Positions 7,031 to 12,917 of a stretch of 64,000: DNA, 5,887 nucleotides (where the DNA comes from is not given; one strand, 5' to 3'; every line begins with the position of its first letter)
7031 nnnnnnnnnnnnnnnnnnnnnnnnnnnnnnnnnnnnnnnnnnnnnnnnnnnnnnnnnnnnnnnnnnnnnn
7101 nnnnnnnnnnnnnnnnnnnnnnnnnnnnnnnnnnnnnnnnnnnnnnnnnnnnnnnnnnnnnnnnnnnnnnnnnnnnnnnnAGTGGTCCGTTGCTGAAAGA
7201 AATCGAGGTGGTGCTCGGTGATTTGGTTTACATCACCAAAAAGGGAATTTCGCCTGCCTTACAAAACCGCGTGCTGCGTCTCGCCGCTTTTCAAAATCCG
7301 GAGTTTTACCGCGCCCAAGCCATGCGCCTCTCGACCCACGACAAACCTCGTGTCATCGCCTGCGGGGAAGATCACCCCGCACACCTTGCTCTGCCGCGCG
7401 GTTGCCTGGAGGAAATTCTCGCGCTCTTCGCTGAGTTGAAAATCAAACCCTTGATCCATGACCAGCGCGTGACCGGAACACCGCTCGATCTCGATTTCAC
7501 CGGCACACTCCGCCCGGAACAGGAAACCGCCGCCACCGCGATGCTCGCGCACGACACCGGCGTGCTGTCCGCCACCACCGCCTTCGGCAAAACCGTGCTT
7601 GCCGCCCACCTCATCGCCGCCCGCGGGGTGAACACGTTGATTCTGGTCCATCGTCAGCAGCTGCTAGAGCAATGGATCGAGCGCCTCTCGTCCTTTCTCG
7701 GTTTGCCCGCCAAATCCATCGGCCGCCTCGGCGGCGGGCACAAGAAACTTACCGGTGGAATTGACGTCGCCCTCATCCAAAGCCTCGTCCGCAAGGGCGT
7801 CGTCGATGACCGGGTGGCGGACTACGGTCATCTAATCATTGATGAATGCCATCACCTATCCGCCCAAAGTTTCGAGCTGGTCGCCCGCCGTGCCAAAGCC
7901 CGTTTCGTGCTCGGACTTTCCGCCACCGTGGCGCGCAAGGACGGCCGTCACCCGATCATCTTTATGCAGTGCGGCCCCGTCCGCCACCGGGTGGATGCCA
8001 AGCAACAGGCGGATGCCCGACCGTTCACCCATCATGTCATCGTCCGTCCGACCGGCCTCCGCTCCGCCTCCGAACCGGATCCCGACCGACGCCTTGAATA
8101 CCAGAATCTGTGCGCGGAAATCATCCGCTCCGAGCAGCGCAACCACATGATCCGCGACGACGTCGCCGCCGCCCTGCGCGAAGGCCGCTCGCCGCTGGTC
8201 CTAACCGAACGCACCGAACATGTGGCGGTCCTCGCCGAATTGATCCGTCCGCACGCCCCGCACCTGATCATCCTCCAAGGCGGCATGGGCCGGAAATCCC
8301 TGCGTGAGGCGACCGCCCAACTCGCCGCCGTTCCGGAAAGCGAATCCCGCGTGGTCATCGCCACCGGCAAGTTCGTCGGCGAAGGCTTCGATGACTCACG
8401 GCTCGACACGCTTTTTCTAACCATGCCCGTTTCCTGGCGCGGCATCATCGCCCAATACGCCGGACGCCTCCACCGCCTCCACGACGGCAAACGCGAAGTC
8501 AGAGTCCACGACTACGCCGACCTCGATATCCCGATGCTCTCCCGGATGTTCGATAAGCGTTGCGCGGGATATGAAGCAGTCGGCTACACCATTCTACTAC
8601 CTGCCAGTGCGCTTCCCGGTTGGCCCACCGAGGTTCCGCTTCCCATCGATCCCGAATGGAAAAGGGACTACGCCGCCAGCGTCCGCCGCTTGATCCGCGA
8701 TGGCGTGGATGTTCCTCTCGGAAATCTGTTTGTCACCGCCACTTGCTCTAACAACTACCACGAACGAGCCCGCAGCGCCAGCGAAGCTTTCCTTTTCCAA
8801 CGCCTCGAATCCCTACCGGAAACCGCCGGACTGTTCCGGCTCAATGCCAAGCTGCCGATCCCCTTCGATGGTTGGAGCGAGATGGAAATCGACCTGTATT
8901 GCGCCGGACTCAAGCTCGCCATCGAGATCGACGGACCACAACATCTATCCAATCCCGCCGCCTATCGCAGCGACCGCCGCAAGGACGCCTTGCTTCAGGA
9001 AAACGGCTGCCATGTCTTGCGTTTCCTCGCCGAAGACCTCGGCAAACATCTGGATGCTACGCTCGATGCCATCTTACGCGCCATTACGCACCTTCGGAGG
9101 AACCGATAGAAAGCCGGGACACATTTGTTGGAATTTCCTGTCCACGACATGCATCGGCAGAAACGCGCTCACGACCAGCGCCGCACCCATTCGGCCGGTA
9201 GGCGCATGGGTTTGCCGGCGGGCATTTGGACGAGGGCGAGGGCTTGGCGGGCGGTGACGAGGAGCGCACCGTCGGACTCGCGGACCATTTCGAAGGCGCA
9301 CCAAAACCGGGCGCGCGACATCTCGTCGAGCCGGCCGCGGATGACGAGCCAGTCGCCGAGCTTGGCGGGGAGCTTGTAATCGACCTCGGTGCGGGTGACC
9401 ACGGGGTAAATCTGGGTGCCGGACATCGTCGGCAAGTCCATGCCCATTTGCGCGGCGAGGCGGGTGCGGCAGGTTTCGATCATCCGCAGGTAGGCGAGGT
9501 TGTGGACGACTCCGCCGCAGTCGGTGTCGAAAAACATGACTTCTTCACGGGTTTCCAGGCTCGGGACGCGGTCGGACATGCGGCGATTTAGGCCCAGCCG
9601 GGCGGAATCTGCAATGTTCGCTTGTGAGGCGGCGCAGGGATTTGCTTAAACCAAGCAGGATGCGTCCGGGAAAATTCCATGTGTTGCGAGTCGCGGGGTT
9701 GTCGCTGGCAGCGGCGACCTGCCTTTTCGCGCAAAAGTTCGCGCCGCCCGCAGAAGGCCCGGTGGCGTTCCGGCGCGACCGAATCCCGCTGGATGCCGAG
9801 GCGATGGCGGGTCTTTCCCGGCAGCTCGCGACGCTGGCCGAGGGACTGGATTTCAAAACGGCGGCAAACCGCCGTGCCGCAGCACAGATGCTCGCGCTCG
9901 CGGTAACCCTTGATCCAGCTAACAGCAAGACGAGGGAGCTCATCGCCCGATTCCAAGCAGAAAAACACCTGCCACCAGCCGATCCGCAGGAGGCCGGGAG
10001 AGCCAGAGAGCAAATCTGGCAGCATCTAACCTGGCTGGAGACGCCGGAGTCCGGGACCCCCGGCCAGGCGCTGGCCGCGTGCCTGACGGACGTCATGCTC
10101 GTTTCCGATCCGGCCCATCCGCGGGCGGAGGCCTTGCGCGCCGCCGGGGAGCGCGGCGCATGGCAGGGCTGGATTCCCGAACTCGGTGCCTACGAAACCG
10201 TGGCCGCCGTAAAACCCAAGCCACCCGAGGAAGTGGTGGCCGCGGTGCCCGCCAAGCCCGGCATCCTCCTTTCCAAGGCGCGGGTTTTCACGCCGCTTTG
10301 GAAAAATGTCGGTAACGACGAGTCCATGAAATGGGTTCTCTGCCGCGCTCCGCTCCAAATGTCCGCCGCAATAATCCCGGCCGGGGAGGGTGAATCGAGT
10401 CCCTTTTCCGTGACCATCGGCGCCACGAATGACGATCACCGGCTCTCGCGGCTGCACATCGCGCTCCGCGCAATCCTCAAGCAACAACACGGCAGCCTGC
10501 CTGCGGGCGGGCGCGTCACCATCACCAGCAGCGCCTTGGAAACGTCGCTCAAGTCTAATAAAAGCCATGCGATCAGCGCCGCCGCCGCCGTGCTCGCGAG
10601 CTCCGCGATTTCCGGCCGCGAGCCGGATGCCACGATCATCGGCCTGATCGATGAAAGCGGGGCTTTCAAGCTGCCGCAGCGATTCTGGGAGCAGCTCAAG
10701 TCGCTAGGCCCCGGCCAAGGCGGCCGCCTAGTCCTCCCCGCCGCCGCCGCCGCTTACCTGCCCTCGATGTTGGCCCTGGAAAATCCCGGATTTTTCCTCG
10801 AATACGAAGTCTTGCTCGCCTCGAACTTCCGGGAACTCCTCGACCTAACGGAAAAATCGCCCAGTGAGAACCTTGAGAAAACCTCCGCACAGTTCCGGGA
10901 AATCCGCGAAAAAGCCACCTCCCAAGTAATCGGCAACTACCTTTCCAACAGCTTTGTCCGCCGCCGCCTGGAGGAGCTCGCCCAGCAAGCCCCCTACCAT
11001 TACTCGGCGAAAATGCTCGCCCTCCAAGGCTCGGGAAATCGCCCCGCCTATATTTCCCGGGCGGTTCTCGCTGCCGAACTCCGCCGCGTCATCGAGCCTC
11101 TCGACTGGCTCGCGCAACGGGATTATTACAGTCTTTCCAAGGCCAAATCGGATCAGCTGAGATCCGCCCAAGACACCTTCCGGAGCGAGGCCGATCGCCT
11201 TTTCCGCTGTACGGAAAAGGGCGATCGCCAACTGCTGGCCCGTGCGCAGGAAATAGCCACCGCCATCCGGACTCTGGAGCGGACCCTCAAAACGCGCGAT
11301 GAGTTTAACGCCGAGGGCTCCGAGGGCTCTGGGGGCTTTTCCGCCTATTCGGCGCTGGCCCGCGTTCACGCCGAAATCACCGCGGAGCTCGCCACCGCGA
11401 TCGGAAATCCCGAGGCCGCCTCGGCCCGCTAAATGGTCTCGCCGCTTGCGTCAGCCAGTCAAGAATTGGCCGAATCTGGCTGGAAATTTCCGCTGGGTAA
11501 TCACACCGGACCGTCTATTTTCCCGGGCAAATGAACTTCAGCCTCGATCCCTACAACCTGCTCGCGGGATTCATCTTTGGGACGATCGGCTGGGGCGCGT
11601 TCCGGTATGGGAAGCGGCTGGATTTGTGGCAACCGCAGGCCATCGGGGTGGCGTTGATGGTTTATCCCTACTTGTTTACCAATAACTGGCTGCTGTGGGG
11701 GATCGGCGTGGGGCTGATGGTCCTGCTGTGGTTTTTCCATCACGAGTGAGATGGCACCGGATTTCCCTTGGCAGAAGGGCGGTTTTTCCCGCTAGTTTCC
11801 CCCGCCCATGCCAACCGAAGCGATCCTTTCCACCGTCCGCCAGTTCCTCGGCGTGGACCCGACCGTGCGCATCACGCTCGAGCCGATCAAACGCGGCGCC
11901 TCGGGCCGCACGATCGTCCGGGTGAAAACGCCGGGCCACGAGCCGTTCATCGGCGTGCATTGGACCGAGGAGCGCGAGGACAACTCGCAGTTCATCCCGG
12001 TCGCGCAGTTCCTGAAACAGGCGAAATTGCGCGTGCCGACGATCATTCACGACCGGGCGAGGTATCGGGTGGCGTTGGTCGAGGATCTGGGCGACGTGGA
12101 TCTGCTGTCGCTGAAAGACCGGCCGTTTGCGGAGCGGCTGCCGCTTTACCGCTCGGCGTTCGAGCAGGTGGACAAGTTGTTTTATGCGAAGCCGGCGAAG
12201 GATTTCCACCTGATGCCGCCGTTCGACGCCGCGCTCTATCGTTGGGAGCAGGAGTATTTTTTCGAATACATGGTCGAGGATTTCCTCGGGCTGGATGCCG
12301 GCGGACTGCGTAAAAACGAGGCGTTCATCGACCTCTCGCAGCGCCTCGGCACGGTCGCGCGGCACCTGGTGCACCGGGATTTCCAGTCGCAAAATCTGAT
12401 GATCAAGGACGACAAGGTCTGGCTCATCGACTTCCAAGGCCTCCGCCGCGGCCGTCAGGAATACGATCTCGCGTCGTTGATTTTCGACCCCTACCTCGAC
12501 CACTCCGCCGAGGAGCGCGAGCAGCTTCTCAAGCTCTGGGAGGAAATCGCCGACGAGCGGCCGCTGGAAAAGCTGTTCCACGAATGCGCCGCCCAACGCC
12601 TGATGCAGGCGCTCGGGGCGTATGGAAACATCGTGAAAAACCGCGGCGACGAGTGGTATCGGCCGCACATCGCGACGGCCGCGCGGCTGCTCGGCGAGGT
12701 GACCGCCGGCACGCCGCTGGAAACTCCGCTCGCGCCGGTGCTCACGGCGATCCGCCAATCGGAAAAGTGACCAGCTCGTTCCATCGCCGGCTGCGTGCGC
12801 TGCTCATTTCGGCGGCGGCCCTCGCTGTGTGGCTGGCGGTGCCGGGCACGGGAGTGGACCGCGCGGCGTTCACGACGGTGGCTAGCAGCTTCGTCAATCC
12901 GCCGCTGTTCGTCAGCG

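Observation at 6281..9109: Single 942-aa protein fusing AEP primase-polymerase, Cys4 knuckle, DEAH SF2 helicase and a DUF559/Vsr-like nuclease: candidate stand-alone conflict system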

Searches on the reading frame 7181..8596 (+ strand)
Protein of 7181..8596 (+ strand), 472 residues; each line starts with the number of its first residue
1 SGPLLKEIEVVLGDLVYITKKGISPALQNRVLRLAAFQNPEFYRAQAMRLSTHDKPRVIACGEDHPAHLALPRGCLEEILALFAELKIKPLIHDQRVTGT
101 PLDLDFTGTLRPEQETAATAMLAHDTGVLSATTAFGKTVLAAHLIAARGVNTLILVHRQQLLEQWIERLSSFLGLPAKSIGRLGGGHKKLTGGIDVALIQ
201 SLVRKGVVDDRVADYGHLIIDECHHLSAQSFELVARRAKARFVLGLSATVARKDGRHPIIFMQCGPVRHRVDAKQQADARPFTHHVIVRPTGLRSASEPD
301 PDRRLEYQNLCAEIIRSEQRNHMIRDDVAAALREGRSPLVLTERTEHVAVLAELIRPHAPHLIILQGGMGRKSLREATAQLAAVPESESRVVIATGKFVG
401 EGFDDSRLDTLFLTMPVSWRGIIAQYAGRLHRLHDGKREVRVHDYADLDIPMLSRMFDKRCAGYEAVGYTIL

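Call 101: search_solved_structures(query=window:7181-8596:+, max_evalue=0.00001, show_alignments=3)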
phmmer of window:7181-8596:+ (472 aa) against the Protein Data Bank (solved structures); distinct sequences matched with E-value up to 0.00001: 7.
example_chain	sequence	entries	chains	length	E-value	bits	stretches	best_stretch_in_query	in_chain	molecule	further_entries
6p4f_A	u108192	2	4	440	3.8e-17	65.4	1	109-277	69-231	DNA-dependent ATPase XPBII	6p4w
5tnu_A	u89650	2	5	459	4.2e-17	65.3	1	109-277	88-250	DNA-dependent ATPase XPBII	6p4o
6p66_A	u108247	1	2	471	1.2e-13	53.9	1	105-261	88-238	DNA repair protein RAD25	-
2fwr_A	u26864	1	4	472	1.2e-13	53.9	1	105-261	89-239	DNA repair protein RAD25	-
2fz4_A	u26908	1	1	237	1.8e-13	53.3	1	105-259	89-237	DNA repair protein RAD25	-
7clg_A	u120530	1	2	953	1.6e-07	33.7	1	123-257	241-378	Putative helicase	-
6jde_B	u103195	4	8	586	6.8e-06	28.4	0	109-228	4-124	Putative DNA repair helicase RadD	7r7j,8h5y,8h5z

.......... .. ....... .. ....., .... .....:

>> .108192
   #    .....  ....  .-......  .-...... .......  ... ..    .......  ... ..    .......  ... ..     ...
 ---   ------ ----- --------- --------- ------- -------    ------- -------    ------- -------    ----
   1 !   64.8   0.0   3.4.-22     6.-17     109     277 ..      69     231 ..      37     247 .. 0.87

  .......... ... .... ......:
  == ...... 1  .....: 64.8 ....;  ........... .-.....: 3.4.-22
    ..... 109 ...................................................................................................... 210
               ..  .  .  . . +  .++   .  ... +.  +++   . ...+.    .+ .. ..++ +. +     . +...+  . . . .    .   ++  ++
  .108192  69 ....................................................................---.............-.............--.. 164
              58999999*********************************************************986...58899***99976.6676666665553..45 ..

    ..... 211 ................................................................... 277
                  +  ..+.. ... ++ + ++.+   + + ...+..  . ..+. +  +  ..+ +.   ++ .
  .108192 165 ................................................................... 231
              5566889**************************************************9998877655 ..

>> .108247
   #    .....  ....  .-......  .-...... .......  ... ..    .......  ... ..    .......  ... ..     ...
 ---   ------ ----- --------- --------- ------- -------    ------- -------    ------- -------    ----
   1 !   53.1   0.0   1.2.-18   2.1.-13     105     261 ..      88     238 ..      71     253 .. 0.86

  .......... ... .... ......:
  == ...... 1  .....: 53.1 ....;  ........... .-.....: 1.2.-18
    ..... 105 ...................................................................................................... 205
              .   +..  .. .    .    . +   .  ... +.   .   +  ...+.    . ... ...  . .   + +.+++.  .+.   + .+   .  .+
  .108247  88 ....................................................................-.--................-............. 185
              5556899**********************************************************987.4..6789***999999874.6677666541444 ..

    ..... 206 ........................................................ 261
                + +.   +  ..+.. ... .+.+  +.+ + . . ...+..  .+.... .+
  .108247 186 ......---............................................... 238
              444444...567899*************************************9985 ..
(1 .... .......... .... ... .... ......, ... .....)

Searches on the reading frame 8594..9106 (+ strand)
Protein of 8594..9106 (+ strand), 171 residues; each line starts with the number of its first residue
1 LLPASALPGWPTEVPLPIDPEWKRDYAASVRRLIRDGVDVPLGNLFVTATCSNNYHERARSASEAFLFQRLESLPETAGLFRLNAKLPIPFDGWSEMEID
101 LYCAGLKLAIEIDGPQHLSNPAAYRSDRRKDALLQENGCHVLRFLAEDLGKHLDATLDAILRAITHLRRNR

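Call 83: search_solved_structures(query=A6, max_evalue=1, show_alignments=2)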
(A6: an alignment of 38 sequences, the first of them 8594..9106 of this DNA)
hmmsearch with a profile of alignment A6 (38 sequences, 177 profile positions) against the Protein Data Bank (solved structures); distinct sequences matched with E-value up to 1: 4.
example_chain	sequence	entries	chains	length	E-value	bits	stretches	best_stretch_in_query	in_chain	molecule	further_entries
3hrl_A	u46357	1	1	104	3.7e-09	39.7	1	98-173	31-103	Endonuclease-Like Protein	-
3r3p_A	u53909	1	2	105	0.035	17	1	109-167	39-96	Mobile intron protein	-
1cm2_A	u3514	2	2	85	0.79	12.6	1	36-84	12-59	HISTIDINE-CONTAINING PROTEIN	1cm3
3ccd_A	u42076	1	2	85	0.81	12.6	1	36-84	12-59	Phosphocarrier protein HPr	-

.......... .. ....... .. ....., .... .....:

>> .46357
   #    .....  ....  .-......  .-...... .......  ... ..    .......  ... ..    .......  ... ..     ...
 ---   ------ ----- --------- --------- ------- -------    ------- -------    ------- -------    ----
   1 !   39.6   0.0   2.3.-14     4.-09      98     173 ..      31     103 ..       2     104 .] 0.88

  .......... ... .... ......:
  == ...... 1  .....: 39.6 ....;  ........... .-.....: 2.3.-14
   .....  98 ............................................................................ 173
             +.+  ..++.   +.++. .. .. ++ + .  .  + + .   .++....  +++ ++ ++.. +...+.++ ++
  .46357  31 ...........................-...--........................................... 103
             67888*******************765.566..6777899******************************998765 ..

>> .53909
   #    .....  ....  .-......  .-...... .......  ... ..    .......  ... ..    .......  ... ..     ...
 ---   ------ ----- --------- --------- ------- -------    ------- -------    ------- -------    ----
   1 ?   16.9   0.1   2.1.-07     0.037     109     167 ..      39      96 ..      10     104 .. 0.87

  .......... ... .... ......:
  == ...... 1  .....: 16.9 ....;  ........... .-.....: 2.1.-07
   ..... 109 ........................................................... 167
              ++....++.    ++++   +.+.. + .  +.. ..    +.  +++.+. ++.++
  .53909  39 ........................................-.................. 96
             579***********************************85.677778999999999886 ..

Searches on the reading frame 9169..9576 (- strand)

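Call 10: search_protein_families(library=pfam, proteins=[window:9169-9576:-], max_evalue=0.01)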
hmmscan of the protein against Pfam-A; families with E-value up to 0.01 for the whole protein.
window:9169-9576:- (135 aa): 3 families
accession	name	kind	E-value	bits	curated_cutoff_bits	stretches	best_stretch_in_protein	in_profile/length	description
PF13279.12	4HBT_2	-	3.2e-17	63.5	25.5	1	17-134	5-121/122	Thioesterase-like superfamily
PF03061.28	4HBT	-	8.7e-12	45.6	20.6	1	21-103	1-76/79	Thioesterase superfamily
PF01643.23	Acyl-ACP_TE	-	0.003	17.7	23.7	1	12-131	9-128/131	Acyl-ACP thioesterase N-terminal domain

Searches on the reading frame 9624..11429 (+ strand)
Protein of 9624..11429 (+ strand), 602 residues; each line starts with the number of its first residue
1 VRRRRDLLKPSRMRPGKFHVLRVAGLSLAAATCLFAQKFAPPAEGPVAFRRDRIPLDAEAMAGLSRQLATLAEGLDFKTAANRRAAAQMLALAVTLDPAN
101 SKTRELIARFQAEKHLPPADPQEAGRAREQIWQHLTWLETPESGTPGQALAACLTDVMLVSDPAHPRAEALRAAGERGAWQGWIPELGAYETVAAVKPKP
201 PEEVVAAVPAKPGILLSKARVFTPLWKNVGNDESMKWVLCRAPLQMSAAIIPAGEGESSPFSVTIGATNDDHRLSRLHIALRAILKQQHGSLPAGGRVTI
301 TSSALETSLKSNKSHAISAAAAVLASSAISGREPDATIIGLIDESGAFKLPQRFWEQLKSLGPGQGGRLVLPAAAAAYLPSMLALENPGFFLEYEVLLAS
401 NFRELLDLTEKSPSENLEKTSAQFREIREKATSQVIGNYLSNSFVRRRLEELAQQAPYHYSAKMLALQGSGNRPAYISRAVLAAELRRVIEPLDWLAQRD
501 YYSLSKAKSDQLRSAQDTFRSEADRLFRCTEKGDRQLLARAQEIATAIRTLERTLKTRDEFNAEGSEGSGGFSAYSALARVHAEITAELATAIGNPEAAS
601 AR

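Call 10: search_protein_families(library=pfam, proteins=[window:9624-11429:+], max_evalue=0.01)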
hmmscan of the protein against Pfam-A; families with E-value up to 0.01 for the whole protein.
window:9624-11429:+ (602 aa): 0 families

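Call 73: find_related_loci(query=window:9660-11429:+, collection=metagenome_contigs, flank=10000)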
Query window:9660-11429:+ (590 aa) in metagenome_contigs; peptide patterns used: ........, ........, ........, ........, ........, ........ (x = any residue, [..] = any of these).
47 stretches matched a pattern; 1 encode a relative of the query (tblastn E <= 1e-3); 1 distinct loci.
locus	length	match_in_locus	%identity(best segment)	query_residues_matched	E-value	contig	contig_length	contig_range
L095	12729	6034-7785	56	1-585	0e+0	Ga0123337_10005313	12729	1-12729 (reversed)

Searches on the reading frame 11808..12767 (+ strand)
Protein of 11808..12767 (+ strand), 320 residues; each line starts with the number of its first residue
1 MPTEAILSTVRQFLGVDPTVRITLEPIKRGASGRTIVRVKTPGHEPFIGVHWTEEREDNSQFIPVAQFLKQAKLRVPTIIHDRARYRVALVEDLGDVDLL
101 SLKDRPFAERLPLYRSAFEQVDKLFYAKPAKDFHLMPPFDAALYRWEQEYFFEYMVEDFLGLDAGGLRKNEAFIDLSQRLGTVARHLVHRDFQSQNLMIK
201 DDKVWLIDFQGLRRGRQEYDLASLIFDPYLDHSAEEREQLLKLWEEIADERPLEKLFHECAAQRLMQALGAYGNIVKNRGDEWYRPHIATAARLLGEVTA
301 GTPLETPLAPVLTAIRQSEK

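Call 10: search_protein_families(library=pfam, proteins=[window:11808-12767:+], max_evalue=0.01)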
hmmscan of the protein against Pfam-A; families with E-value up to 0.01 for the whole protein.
window:11808-12767:+ (320 aa): 3 families
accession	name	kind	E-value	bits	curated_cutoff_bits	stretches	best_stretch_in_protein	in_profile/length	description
PF01636.29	APH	-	3.6e-12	47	23.2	1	23-251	1-234/239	Phosphotransferase enzyme family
PF19974.5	TCAD9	-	6.1e-08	32.7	40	1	174-244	286-359/429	Ternary complex associated domain 9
PF01163.29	RIO1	-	0.0018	18.4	22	1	184-209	123-148/187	RIO domain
